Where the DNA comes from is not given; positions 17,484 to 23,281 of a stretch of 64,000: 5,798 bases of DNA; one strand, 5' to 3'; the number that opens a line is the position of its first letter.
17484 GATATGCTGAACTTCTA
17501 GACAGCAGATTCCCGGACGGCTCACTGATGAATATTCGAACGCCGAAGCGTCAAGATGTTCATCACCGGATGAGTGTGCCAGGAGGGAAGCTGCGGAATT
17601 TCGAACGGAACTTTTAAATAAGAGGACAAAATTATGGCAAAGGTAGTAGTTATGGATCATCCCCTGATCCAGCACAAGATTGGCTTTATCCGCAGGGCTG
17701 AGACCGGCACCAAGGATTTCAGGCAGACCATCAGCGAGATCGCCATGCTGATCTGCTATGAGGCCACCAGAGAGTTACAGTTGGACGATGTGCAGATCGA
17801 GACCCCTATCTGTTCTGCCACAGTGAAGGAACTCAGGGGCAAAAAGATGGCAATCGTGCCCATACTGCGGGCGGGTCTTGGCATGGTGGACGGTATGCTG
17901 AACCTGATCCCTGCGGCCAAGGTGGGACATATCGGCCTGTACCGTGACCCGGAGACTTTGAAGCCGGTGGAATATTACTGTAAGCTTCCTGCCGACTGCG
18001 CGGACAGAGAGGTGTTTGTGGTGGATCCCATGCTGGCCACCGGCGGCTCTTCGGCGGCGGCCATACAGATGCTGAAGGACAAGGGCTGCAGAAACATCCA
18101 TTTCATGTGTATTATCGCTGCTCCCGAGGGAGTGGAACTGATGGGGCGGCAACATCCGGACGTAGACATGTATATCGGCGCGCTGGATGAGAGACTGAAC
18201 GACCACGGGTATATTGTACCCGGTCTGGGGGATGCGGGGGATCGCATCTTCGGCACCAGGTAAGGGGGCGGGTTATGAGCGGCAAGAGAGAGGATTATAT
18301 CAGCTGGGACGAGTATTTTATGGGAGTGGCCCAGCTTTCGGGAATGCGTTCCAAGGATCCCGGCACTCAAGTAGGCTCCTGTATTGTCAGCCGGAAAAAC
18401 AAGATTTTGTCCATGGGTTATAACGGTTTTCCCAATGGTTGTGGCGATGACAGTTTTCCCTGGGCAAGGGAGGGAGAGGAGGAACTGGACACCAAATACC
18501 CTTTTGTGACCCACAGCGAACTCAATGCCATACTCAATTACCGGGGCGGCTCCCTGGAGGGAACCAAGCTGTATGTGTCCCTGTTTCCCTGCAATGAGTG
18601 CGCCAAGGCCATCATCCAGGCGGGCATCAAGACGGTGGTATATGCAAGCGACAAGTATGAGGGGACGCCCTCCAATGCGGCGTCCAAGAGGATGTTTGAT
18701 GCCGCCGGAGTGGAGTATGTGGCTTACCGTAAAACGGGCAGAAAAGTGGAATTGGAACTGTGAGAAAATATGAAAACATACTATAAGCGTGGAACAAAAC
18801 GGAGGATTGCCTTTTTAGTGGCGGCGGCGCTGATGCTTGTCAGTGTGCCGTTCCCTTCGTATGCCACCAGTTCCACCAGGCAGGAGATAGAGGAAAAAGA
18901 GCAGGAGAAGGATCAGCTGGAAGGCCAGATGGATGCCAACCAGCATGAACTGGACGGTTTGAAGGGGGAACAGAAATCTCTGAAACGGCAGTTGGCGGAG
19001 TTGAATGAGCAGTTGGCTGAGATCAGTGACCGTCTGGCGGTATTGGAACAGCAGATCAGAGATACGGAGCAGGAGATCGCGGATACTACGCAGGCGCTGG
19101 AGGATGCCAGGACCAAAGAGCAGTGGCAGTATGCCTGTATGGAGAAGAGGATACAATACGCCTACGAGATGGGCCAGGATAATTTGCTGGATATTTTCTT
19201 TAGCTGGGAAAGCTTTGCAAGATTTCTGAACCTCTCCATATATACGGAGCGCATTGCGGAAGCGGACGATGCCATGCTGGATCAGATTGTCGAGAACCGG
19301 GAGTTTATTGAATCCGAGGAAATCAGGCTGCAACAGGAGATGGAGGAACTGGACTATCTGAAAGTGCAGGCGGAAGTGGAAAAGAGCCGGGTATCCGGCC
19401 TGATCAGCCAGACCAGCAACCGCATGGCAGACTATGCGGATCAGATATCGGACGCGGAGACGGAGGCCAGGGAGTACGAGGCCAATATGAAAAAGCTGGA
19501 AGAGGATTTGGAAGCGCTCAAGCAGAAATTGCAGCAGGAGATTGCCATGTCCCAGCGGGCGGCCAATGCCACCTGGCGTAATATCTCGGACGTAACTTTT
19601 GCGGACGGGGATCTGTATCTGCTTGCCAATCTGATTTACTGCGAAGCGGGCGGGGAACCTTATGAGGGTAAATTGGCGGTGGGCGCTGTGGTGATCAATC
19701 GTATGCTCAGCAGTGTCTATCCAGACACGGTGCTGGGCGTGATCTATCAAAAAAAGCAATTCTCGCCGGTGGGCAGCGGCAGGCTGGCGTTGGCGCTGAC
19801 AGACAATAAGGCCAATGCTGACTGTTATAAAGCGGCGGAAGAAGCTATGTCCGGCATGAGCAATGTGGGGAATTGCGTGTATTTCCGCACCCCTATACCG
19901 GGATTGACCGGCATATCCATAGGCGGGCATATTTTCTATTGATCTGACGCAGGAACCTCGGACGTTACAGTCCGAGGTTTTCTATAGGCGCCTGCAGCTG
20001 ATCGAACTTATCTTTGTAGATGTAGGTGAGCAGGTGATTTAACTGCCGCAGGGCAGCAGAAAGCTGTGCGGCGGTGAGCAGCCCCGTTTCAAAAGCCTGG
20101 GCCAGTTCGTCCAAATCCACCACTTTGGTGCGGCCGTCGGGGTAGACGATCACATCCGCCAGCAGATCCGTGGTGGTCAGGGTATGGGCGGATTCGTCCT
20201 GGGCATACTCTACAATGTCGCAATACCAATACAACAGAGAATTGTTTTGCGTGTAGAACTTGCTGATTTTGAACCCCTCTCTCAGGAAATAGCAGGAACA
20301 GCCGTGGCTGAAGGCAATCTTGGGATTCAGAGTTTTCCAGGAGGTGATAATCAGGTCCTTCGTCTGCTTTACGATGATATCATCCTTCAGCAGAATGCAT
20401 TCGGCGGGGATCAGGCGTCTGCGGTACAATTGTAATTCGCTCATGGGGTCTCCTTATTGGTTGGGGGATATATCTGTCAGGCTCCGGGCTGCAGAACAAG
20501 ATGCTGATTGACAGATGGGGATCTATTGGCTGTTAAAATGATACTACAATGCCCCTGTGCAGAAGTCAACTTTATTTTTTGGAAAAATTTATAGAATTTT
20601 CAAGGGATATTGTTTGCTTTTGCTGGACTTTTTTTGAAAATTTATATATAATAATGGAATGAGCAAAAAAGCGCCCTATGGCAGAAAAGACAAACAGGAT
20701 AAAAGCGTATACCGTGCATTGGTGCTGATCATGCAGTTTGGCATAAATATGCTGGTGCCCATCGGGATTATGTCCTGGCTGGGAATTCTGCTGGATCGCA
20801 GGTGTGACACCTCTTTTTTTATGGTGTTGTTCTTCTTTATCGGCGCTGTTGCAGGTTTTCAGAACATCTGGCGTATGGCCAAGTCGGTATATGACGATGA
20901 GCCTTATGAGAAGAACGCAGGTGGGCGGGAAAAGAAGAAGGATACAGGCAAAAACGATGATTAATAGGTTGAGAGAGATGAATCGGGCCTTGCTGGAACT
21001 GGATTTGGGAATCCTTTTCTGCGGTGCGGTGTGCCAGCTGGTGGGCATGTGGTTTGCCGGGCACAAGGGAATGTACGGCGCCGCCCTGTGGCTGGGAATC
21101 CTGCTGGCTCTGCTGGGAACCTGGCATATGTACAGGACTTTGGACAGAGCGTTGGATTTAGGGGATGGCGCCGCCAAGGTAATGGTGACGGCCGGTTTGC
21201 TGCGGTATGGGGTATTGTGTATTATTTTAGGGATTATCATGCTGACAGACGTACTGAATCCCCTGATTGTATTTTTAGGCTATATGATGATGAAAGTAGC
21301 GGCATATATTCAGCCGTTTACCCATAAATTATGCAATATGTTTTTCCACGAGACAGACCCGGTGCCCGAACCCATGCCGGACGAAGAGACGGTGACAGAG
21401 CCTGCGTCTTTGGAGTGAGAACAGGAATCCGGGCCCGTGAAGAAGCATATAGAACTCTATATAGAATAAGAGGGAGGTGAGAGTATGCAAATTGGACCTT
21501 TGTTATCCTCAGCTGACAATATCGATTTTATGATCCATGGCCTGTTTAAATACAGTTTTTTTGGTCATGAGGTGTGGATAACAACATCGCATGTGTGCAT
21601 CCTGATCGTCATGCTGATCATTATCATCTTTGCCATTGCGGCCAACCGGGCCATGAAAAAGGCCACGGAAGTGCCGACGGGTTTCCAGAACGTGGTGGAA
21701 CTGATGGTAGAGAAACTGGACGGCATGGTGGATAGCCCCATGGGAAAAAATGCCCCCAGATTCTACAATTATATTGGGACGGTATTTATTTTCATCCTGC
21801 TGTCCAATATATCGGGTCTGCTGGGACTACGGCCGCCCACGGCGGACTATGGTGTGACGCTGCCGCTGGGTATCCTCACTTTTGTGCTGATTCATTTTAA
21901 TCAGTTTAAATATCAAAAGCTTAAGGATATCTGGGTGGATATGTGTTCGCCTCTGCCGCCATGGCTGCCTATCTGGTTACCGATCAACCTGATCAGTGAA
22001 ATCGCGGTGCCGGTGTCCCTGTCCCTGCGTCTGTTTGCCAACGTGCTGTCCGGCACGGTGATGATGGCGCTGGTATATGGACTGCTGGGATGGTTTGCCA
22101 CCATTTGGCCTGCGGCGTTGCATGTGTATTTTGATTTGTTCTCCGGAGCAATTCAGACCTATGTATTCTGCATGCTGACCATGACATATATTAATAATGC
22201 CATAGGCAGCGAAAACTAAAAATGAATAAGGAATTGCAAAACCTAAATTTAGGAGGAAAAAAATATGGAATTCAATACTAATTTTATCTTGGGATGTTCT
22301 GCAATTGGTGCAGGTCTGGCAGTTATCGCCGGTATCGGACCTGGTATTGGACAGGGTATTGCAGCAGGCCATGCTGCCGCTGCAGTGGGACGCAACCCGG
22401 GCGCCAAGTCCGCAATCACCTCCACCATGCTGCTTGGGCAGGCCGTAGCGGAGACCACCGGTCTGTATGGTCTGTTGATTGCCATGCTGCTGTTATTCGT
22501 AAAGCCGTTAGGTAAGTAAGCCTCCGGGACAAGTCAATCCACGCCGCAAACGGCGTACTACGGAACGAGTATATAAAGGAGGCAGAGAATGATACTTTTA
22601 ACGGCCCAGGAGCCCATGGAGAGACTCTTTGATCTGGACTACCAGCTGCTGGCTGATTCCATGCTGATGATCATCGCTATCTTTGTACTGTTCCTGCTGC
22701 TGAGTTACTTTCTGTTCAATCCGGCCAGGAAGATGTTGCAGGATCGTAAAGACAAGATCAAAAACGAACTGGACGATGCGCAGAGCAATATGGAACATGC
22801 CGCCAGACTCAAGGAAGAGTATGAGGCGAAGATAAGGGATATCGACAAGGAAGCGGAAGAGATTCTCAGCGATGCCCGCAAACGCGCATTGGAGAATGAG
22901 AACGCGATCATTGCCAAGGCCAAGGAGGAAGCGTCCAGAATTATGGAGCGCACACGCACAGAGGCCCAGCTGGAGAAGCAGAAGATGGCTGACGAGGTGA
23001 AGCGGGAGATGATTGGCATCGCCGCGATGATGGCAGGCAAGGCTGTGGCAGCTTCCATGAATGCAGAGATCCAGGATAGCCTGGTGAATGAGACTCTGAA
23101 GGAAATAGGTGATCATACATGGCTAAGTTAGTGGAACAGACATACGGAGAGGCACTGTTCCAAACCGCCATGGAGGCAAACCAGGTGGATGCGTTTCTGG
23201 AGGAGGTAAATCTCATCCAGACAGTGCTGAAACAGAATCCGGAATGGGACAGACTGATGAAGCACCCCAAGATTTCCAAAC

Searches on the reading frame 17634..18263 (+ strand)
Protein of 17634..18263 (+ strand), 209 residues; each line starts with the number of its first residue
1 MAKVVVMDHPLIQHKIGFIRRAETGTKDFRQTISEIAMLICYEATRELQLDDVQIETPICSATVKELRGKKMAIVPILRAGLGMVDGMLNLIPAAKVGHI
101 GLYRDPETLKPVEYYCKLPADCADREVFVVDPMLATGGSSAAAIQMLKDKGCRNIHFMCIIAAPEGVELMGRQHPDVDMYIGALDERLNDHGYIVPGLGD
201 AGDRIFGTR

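Call 38: search_protein_families(library=pfam, proteins=[window:17634-18263:+])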
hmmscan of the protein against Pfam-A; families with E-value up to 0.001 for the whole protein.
window:17634-18263:+ (209 aa): 2 families
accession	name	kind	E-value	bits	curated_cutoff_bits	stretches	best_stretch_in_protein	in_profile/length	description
PF14681.12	UPRTase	-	6.5e-78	261.4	27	1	6-208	1-206/206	Uracil phosphoribosyltransferase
PF00156.33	Pribosyltran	-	2.3e-09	37.2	26.3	1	65-168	24-131/158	Phosphoribosyl transferase domain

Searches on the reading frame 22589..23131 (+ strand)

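Call 38: search_protein_families(library=pfam, proteins=[window:22589-23131:+])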
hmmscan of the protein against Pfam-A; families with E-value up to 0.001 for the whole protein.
window:22589-23131:+ (180 aa): 1 family
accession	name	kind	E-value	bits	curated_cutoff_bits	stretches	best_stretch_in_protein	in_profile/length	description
PF00430.23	ATP-synt_B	-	7.7e-19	68.5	28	1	26-151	4-129/132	ATP synthase B/B' CF(0)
